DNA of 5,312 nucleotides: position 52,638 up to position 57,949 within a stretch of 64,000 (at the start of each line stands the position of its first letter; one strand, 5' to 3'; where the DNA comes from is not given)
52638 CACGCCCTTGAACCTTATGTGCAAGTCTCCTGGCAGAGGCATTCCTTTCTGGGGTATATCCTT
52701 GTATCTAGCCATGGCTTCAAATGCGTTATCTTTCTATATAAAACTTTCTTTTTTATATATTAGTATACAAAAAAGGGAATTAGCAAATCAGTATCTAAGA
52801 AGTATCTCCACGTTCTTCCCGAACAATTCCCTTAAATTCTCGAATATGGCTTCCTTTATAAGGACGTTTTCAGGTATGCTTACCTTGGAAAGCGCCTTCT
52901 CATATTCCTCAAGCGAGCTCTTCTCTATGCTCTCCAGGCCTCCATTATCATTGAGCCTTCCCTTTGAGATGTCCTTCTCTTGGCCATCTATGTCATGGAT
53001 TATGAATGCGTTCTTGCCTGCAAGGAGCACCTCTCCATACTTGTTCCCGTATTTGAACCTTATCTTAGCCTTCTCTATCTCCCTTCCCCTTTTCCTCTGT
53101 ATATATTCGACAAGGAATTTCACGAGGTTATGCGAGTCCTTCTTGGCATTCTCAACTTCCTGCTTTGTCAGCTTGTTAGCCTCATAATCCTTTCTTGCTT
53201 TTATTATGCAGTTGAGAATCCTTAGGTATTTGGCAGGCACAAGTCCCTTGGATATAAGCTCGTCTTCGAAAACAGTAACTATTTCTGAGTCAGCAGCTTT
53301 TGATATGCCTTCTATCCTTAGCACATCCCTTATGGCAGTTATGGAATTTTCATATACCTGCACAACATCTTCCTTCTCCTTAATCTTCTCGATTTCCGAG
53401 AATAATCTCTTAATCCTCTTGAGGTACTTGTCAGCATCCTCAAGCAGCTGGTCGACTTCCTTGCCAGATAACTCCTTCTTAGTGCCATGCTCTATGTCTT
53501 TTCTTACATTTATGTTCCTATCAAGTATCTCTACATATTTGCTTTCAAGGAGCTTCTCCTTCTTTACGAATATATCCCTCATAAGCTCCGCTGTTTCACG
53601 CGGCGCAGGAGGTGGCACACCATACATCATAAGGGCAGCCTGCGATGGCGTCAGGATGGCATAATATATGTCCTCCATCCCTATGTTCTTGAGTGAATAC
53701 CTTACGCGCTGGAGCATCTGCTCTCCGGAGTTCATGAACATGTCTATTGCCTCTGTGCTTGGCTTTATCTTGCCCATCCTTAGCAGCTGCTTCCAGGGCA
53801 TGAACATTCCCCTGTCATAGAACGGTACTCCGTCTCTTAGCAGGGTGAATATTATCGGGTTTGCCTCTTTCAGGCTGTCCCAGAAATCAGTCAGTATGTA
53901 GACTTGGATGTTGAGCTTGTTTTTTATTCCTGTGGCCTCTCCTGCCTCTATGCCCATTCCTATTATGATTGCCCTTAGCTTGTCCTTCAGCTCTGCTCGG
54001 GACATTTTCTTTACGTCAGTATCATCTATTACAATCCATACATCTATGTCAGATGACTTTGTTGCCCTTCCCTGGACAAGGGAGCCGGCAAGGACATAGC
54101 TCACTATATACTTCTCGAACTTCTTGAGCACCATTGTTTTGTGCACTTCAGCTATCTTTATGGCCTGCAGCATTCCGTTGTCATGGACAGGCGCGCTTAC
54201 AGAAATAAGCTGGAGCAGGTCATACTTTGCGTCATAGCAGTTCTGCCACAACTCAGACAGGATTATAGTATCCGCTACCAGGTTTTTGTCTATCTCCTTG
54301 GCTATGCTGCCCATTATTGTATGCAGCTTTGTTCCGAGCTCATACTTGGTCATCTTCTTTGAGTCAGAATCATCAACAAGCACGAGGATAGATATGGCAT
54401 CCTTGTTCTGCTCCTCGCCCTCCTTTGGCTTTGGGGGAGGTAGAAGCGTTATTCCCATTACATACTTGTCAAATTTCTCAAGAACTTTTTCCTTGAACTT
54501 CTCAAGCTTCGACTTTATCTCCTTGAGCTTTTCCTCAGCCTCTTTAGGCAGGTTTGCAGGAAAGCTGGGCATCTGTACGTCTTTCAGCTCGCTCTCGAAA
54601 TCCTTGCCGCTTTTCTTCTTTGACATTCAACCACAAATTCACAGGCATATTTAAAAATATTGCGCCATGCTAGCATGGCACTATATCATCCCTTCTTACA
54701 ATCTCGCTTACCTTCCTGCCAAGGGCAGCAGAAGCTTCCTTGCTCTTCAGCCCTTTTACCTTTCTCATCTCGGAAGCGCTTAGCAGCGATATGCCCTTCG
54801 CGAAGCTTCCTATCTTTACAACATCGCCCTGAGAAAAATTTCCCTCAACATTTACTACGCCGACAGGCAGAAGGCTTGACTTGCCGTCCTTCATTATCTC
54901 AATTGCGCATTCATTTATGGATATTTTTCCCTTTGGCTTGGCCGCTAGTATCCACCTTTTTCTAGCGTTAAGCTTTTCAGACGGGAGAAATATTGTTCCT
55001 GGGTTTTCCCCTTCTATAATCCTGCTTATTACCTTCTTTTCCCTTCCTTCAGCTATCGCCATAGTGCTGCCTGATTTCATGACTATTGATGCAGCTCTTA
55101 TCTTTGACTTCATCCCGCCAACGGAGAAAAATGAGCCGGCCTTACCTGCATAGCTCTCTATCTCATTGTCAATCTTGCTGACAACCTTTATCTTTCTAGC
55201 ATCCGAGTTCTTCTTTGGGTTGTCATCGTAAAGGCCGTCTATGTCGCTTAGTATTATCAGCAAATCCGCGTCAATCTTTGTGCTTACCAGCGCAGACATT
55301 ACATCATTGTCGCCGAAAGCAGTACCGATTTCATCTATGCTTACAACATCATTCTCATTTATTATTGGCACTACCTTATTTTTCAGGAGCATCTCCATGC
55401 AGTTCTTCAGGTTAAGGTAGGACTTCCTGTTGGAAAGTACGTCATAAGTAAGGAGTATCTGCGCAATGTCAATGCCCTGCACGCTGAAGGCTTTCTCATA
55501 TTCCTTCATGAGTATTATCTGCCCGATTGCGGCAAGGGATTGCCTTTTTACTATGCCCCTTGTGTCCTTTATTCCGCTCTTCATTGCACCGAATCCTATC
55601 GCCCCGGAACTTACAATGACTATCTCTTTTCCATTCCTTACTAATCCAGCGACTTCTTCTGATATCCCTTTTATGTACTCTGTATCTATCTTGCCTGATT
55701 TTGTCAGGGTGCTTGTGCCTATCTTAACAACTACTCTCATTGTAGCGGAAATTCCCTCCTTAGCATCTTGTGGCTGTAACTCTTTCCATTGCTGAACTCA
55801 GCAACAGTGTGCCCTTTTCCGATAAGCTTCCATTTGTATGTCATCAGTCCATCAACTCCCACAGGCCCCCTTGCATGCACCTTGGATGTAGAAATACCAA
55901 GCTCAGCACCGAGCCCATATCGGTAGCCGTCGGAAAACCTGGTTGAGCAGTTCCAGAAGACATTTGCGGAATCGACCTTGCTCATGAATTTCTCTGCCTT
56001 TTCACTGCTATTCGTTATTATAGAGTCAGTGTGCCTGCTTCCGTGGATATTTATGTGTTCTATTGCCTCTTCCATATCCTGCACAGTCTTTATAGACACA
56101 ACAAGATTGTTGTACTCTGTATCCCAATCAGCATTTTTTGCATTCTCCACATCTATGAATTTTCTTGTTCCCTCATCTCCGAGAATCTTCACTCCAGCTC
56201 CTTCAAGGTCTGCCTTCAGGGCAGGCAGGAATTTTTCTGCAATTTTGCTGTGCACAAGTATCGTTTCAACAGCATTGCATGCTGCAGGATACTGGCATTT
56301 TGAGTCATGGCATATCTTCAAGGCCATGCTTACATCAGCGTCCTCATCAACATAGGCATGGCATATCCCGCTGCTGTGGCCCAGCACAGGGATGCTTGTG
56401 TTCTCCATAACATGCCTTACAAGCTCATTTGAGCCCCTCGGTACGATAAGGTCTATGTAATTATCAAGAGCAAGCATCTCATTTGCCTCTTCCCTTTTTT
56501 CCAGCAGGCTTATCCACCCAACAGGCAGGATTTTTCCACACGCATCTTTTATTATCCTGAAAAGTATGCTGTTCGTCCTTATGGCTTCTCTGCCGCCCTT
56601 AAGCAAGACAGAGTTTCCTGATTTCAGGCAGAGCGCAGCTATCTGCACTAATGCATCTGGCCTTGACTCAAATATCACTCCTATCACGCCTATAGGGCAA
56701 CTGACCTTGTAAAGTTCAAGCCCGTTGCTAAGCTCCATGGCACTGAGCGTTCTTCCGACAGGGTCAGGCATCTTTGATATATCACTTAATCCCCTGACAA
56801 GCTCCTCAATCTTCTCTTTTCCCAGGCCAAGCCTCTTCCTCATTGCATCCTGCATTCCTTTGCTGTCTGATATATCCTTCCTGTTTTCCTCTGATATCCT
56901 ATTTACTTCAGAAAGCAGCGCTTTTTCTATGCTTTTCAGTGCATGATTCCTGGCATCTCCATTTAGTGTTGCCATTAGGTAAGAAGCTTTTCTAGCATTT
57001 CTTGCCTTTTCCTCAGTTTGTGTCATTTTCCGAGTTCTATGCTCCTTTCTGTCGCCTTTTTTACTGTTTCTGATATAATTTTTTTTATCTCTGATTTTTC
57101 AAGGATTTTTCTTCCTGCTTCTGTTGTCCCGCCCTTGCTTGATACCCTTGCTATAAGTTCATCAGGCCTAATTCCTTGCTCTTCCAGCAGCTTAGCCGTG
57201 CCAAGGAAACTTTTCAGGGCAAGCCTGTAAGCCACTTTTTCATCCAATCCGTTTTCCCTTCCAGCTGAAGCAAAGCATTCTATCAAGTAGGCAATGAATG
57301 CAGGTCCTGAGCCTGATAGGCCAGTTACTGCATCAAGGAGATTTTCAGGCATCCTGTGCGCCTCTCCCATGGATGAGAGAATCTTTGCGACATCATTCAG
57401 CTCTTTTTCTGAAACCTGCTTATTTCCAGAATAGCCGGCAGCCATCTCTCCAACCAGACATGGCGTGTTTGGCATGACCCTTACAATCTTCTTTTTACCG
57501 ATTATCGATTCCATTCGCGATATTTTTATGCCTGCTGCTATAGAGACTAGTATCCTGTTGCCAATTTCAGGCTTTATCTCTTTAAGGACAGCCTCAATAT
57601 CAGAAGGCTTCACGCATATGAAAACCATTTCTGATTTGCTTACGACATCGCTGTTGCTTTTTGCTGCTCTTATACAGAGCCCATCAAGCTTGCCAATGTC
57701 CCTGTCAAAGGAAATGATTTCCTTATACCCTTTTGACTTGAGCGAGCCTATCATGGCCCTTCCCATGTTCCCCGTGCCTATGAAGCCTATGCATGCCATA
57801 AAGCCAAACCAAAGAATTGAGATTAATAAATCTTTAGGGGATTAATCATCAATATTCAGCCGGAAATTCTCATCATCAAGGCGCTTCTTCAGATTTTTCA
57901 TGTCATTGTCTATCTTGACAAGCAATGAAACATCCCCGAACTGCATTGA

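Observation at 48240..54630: tRNA-flanked accessory island: MNT/HEPN-like pair, a 612-aa multi-nucleotidyltransferase protein and a tandem array of four paralogous small proteins of unknown family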

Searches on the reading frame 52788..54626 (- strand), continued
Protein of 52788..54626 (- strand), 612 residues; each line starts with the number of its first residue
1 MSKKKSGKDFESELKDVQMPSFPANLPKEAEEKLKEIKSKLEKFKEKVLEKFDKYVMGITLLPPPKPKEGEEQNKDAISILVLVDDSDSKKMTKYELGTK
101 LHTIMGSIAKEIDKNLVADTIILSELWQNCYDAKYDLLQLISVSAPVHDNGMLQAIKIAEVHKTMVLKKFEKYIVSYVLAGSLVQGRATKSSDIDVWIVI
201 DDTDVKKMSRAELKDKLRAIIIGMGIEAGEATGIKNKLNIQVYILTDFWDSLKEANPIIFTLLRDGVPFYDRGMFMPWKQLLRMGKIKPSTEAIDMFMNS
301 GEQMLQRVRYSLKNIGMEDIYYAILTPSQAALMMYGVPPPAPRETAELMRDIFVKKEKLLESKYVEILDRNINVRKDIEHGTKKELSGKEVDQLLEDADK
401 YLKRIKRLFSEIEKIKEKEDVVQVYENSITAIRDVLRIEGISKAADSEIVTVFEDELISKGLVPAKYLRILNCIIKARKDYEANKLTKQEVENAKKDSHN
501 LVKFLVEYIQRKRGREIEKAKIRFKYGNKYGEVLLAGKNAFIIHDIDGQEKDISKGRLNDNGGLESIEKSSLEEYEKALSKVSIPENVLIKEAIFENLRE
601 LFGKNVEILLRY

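Call 48: find_related_loci(query=A3, collection=genome_contigs, flank=6000)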
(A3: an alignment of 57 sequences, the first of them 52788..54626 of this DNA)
Query A3 (612 aa) in genome_contigs; peptide patterns used: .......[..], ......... (x = any residue, [..] = any of these).
599 stretches matched a pattern (row limit reached: there are more); 577 encode a relative of the query (tblastn E <= 1e-3); the best 80 are kept; 80 distinct loci.
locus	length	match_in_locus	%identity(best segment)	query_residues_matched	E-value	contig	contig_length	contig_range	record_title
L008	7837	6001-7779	73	19-612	0e+0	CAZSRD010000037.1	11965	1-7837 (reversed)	MAG TPA_asm: uncultured Methanosarcinales archaeon isolate SRP178699_co1_479 genome assembly, contig: NODE_7203_length_1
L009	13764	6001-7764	73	25-612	0e+0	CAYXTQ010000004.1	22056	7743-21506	MAG TPA_asm: uncultured Methanosarcinales archaeon isolate binchicken_co266_33 genome assembly, contig: NODE_3851_length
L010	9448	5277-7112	69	1-612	0e+0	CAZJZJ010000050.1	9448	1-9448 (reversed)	MAG TPA_asm: uncultured Methanosarcinales archaeon isolate SRP077602_co6_417 genome assembly, contig: NODE_11075_length_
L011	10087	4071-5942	69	1-612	0e+0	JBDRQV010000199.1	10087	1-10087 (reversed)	MAG: Nanoarchaeota archaeon isolate MEGAHIT-group-2.61 k141_690224, whole genome shotgun sequence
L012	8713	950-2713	73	25-612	0e+0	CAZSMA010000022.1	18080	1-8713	MAG TPA_asm: uncultured Methanosarcinales archaeon isolate SRP256446_co1_47 genome assembly, contig: NODE_1069_length_18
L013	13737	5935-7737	72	24-612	0e+0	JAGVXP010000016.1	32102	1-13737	Candidatus Woesearchaeota archaeon isolate RIFCSPHIGHO2_02_FULL_36_13 rifcsphigho2_02_scaffold_3398, whole genome shotgu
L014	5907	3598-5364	74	24-612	0e+0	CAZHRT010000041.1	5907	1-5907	MAG TPA_asm: uncultured Methanosarcinales archaeon isolate binchicken_co28_95 genome assembly, contig: NODE_8848_length_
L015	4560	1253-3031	72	19-612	0e+0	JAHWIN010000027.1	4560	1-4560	MAG: Candidatus Woesearchaeota archaeon isolate YT1_767 k127_19131046, whole genome shotgun sequence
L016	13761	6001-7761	72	26-612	0e+0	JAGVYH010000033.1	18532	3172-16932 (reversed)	Candidatus Woesearchaeota archaeon isolate RIFCSPHIGHO2_02_FULL_33_21 rifcsphigho2_02_scaffold_8844, whole genome shotgu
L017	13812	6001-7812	70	26-612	0e+0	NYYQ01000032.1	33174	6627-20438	MAG: Candidatus Woesearchaeota archaeon isolate ARS74 MHASMcontig_604025, whole genome shotgun sequence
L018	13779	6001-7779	71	26-612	0e+0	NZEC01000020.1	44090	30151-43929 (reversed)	MAG: archaeon isolate ARS102 MHASMcontig_632674, whole genome shotgun sequence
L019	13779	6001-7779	70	19-612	0e+0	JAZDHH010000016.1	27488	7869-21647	MAG: Nanoarchaeota archaeon isolate MEGAHIT-group-0.31 k141_6006955, whole genome shotgun sequence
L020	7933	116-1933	71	18-612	0e+0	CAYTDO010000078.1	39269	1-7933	MAG TPA_asm: uncultured Methanosarcinales archaeon isolate binchicken_co203_461 genome assembly, contig: k141_209864, wh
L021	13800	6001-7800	70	18-612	0e+0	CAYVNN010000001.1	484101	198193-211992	MAG TPA_asm: uncultured Methanosarcinales archaeon isolate SRP077602_co2_11 genome assembly, contig: NODE_3_length_48410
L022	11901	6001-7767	70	24-612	0e+0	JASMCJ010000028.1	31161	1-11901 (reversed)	MAG: Candidatus Woesearchaeota archaeon isolate ETNP3_MAG_14 c_000000684974, whole genome shotgun sequence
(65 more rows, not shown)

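Call 57: search_protein_families(library=phrogs, proteins=[window:52788-54626:-], max_evalue=0.1)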
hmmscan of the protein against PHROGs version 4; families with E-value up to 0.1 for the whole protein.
window:52788-54626:- (612 aa): 1 family
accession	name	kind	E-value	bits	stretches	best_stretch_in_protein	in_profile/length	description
phrog_388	-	DNA, RNA and nucleotide metabolism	0.0085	16.2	1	168-263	32-115/351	nucleotidyltransferase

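Call 84: search_dna_similar(query=window:52788-54626:-, collection=phages, mode=protein, max_evalue=0.001, max_rows=8)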
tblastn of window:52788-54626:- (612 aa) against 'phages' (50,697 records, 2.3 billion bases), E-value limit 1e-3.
No match.

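Call 89: find_related_loci(query=A3, collection=viral_contigs, flank=6000)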
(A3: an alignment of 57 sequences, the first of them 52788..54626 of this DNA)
Query A3 (612 aa) in viral_contigs; peptide patterns used: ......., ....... (x = any residue, [..] = any of these).
77 stretches matched a pattern, but none encodes a relative of the query by tblastn (E <= 1e-3).

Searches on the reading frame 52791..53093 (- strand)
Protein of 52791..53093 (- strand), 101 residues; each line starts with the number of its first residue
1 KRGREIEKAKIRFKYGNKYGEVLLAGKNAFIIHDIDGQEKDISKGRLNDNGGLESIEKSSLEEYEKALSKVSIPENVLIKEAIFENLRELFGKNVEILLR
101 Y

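Call 97: search_solved_structures(query=A5, max_evalue=10)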
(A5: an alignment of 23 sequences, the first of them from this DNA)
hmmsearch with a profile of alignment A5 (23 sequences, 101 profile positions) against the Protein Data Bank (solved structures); distinct sequences matched with E-value up to 10: 3.
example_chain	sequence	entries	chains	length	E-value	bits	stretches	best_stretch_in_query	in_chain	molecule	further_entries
4aaw_A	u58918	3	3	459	0.99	13.2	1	53-93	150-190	BIFUNCTIONAL PROTEIN GLMU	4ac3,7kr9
9hn3_A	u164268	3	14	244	1.2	12.9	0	49-95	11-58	Phosphomannomutase 2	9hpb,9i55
1g95_A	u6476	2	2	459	1.2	12.9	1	53-93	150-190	N-ACETYLGLUCOSAMINE-1-PHOSPHATE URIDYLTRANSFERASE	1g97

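Call 98: search_protein_families(library=pfam, alignment_id=A5, max_evalue=1)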
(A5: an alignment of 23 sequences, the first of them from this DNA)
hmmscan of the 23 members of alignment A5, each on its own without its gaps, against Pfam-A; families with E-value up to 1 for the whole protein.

A. member 1, seq(101 aa): 0 families

B. families by the number of members that match (of 23 scanned): 6 families
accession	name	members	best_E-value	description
PF23936.1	HB_ELP1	4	0.0065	ELP1 three-helix bundle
PF13281.12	MAP3K_TRAF_bd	3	0.079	MAP3K TRAFs-binding domain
PF25432.1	FF_PRPF40A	1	0.0051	PRPF40A-like, FF domain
PF13628.12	DUF4142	1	0.019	Domain of unknown function (DUF4142)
PF14039.11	YusW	1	0.029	YusW-like protein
PF21812.2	DUF6881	1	0.092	Domain of unknown function (DUF6881)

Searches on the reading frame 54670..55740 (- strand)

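Call 83: search_protein_families(library=pfam, proteins=[window:54670-55740:-], max_evalue=0.001)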
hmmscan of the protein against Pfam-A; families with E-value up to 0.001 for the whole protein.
window:54670-55740:- (356 aa): 2 families
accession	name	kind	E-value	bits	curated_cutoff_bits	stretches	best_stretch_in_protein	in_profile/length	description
PF00696.33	AA_kinase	-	1.5e-43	149.6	24.9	1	1-229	1-232/234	Amino acid kinase family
PF01472.26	PUA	-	3e-12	46.8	24.8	1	271-336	1-70/74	PUA domain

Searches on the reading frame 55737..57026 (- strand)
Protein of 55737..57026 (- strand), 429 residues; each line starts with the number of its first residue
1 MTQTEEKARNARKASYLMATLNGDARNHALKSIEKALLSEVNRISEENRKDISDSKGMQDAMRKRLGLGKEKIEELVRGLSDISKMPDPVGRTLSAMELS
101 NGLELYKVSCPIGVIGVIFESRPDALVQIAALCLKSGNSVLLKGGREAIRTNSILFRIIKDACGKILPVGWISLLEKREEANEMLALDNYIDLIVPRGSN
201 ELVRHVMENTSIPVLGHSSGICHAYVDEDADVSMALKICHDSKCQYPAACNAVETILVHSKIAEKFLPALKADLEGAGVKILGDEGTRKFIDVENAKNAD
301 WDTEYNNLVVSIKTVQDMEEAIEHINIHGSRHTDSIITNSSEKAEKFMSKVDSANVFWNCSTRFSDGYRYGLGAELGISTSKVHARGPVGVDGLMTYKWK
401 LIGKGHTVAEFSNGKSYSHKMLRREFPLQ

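Call 83: search_protein_families(library=pfam, proteins=[window:55737-57026:-], max_evalue=0.001)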
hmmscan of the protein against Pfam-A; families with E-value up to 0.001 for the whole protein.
window:55737-57026:- (429 aa): 1 family
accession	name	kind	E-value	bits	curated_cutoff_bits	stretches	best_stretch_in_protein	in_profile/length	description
PF00171.27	Aldedh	-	4.3e-24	85.3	23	2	6-275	33-294/461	Aldehyde dehydrogenase family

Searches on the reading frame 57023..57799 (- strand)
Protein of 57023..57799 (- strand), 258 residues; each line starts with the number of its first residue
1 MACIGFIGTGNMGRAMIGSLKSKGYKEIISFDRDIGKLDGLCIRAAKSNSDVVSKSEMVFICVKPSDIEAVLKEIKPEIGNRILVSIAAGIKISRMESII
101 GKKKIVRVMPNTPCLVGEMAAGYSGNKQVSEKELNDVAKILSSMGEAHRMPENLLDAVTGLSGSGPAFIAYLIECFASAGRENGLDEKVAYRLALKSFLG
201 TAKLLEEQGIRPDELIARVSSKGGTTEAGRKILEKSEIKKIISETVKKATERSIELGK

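Call 83: search_protein_families(library=pfam, proteins=[window:57023-57799:-], max_evalue=0.001)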
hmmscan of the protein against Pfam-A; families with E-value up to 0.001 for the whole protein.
window:57023-57799:- (258 aa): 5 families
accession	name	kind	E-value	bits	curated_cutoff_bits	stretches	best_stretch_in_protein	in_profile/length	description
PF14748.11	P5CR_dimer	-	1.2e-32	112.7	25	1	152-256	1-105/105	Pyrroline-5-carboxylate reductase dimerisation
PF03807.23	F420_oxidored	-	1.6e-17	64.3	21.6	1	4-90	2-94/94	NADP oxidoreductase coenzyme F420-dependent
PF03446.21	NAD_binding_2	-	3.7e-10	40.5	21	1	4-79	2-83/161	NAD binding domain of 6-phosphogluconate dehydrogenase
PF02558.23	ApbA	-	0.00012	22.2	22.2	1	4-93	1-105/150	Ketopantoate reductase PanE/ApbA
PF02153.23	PDH_N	-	0.00063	19.7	26.5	0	20-120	5-109/154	Prephenate dehydrogenase, nucleotide-binding domain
